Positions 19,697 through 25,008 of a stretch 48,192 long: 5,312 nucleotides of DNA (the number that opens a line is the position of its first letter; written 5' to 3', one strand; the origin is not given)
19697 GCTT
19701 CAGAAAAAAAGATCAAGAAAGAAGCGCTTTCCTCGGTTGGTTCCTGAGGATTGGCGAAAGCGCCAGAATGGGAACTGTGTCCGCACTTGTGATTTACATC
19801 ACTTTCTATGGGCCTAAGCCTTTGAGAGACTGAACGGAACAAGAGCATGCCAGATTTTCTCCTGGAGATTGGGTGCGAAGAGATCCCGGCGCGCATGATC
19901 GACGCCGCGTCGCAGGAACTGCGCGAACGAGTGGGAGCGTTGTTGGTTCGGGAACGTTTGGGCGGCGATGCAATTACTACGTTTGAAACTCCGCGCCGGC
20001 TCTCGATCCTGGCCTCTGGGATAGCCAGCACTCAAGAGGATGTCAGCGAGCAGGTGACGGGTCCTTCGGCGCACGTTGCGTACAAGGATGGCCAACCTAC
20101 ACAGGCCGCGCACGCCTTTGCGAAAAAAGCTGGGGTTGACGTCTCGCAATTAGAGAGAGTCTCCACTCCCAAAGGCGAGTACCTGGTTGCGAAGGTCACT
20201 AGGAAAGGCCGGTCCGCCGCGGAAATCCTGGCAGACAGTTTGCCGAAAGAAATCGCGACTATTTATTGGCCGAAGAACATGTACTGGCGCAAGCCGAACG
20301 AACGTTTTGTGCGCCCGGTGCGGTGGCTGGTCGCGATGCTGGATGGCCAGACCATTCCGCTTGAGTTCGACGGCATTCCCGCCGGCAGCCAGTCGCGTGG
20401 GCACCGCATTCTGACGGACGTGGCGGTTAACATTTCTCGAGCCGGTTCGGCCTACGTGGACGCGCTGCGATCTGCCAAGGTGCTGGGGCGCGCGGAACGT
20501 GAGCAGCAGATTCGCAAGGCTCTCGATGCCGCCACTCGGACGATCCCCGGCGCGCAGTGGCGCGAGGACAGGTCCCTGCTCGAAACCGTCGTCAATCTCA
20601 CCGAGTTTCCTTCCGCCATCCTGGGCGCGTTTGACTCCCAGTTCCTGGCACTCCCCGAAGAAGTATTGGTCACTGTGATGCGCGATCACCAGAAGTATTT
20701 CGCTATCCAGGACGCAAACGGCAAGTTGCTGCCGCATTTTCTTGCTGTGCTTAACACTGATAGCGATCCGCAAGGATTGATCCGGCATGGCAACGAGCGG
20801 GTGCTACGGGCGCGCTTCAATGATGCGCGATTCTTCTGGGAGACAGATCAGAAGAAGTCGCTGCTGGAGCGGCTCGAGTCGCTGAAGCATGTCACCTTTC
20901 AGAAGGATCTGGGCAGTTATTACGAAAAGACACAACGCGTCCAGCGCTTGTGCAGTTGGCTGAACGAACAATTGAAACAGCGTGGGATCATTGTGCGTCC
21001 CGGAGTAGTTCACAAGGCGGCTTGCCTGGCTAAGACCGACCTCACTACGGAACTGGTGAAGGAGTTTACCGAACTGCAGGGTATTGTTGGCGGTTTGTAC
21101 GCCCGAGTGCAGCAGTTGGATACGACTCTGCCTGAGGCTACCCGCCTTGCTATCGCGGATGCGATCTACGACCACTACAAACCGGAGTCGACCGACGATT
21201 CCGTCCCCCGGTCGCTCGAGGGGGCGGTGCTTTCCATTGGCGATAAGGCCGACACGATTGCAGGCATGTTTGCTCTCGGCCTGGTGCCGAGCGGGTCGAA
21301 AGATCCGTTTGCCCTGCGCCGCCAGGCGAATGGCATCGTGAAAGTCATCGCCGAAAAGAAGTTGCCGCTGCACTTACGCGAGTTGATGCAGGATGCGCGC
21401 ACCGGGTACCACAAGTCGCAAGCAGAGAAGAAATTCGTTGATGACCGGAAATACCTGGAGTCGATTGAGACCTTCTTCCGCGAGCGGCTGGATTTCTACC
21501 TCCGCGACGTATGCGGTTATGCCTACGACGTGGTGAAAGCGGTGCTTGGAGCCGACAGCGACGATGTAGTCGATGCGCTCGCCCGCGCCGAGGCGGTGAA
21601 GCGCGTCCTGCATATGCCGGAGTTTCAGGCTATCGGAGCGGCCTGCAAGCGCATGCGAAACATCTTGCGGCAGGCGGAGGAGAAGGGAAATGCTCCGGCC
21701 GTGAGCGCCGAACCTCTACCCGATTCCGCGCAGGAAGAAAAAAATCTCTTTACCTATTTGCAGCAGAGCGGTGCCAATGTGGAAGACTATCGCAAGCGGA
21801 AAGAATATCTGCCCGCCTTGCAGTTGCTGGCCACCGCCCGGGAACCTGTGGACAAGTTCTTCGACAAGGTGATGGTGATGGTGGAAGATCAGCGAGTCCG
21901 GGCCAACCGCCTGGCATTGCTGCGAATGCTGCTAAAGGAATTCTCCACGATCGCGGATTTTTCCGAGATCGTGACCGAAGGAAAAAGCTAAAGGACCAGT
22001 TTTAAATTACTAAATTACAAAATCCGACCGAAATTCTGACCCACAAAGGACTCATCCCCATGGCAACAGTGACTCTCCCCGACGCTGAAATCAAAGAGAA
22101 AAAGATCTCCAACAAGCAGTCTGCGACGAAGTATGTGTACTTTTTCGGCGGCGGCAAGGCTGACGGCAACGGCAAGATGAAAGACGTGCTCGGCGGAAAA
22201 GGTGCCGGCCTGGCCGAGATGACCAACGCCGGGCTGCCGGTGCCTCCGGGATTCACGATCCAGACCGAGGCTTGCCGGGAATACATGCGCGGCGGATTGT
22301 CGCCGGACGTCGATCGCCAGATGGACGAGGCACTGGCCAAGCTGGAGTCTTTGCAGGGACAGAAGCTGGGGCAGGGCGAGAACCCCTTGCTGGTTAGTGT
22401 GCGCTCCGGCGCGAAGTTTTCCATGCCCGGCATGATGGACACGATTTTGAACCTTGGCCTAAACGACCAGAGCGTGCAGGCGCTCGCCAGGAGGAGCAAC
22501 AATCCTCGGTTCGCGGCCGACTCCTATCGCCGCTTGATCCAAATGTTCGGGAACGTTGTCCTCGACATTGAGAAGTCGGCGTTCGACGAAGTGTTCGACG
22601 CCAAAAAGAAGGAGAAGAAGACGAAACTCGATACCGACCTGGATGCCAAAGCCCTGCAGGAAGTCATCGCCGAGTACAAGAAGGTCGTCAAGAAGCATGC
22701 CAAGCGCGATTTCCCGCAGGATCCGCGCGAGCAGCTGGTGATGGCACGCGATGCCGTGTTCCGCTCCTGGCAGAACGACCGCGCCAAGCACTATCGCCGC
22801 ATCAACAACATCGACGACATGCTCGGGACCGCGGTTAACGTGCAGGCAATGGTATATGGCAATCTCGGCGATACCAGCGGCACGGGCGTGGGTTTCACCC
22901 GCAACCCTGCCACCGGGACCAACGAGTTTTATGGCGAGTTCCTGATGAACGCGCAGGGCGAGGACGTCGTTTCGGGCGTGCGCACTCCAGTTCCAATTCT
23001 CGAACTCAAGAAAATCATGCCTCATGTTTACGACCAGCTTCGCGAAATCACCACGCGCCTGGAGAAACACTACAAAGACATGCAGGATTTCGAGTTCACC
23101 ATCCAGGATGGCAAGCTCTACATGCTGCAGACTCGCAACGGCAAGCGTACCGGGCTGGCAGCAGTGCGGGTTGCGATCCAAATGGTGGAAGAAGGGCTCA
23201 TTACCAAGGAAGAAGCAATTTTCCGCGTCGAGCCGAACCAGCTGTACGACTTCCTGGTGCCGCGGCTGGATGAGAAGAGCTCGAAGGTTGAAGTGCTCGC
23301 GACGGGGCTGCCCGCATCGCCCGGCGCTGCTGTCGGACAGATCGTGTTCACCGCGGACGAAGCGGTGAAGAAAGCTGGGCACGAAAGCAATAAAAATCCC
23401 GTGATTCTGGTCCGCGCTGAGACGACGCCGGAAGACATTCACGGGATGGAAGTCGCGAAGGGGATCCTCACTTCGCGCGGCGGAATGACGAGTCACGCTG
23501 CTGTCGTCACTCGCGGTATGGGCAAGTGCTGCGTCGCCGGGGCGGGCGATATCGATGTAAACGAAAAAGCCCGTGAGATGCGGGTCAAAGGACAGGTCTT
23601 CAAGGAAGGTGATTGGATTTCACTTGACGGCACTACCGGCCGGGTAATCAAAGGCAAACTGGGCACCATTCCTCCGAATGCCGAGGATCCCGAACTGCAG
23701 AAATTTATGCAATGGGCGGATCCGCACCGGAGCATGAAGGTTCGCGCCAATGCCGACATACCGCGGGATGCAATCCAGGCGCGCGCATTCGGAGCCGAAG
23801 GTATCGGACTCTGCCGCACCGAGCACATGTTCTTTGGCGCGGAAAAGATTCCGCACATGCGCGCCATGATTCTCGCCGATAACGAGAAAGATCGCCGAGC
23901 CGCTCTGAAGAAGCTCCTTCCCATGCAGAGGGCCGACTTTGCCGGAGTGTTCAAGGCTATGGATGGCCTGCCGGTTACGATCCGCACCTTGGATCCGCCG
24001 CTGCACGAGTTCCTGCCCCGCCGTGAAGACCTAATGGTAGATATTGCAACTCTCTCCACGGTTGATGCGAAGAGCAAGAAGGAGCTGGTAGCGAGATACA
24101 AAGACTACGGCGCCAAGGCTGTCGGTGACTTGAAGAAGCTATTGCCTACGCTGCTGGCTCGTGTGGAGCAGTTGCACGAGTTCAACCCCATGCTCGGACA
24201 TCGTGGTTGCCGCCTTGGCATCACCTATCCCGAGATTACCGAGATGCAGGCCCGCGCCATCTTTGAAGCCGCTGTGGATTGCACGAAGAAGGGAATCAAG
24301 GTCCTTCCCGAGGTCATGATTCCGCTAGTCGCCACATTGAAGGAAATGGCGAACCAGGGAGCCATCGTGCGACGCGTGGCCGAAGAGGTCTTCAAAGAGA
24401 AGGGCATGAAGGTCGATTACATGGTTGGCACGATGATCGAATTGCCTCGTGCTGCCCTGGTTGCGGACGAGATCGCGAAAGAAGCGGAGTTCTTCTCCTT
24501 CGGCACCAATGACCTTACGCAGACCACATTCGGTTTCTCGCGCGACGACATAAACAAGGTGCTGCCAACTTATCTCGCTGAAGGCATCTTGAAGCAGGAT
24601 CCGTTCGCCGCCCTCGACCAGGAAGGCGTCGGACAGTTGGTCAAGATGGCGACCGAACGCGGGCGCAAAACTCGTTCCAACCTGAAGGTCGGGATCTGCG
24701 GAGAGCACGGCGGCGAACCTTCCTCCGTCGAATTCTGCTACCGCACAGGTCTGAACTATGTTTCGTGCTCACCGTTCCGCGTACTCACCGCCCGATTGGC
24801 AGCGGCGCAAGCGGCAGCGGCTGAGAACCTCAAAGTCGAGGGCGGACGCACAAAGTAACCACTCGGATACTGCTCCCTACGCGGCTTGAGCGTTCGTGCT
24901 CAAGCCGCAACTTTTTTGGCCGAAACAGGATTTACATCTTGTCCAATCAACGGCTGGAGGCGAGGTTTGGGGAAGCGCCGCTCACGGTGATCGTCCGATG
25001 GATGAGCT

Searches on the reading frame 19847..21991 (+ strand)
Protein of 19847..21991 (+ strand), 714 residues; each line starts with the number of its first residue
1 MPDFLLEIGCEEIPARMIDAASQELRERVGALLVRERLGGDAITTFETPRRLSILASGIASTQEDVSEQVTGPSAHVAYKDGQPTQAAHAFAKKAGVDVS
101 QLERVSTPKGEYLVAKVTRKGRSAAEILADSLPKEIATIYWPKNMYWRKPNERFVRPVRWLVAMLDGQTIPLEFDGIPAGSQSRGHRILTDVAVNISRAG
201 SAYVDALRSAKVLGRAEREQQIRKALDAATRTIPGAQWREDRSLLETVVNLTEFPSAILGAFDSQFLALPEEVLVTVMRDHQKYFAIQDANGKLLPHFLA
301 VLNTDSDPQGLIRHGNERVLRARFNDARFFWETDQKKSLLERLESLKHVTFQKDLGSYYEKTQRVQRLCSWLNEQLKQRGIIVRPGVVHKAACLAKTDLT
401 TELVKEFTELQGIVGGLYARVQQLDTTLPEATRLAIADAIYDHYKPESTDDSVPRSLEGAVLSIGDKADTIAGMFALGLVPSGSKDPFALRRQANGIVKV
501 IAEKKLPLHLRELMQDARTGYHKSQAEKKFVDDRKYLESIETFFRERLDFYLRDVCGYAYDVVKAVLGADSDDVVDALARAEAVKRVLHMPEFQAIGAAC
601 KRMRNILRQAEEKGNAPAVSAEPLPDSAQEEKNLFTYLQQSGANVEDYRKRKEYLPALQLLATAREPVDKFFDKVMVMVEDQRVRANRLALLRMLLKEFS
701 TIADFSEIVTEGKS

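Call 25: search_protein_families(library=pfam, proteins=[window:19847-21991:+], max_evalue=0.01)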
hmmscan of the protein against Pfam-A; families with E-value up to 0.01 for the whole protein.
window:19847-21991:+ (714 aa): 2 families
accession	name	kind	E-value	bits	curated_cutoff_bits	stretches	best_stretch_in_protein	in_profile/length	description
PF02092.22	tRNA_synt_2f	-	5.2e-187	623.4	29.2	1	4-567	1-535/536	Glycyl-tRNA synthetase beta subunit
PF05746.21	DALR_1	-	4.2e-11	43.4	22.3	1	599-695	4-98/117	DALR anticodon binding domain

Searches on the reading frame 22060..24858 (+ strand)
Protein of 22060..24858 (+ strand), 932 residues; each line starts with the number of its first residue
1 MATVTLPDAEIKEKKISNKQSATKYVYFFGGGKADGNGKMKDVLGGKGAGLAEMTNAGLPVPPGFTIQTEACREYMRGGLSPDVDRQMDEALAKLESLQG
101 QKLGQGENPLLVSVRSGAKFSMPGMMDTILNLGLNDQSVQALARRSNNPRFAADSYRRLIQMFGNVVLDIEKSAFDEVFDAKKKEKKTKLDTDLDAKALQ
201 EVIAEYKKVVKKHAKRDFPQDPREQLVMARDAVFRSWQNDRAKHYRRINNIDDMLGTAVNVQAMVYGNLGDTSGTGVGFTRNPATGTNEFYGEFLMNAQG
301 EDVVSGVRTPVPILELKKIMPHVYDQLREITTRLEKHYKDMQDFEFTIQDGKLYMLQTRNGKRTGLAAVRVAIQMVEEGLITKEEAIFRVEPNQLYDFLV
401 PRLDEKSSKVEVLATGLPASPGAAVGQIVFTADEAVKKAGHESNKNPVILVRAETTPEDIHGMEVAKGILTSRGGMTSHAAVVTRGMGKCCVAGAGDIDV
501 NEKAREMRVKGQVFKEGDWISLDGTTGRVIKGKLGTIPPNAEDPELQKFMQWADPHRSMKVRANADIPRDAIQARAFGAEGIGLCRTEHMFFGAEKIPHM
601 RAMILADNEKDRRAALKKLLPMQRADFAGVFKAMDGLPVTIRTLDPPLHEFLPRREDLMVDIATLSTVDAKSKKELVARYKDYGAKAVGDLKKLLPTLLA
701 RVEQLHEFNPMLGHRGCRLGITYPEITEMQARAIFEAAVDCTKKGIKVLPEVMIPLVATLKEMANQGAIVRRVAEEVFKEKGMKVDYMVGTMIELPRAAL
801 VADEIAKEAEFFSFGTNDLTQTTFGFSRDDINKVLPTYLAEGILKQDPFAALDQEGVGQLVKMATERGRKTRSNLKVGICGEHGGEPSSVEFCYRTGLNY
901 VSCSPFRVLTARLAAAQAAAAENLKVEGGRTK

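Call 25: search_protein_families(library=pfam, proteins=[window:22060-24858:+], max_evalue=0.01)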
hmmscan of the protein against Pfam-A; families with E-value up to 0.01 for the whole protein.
window:22060-24858:+ (932 aa): 3 families
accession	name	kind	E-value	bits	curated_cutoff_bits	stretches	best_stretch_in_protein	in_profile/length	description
PF02896.24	PEP-utilizers_C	-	1.3e-85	287.6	22.8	1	544-918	5-291/293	PEP-utilising enzyme, PEP-binding domain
PF01326.24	PPDK_N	-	6e-52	177.4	27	3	83-310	80-217/328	Pyruvate phosphate dikinase, AMP/ATP-binding domain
PF00391.29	PEP-utilizers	-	5.2e-24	84.1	23.1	1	446-527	3-72/72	PEP-utilising enzyme, mobile domain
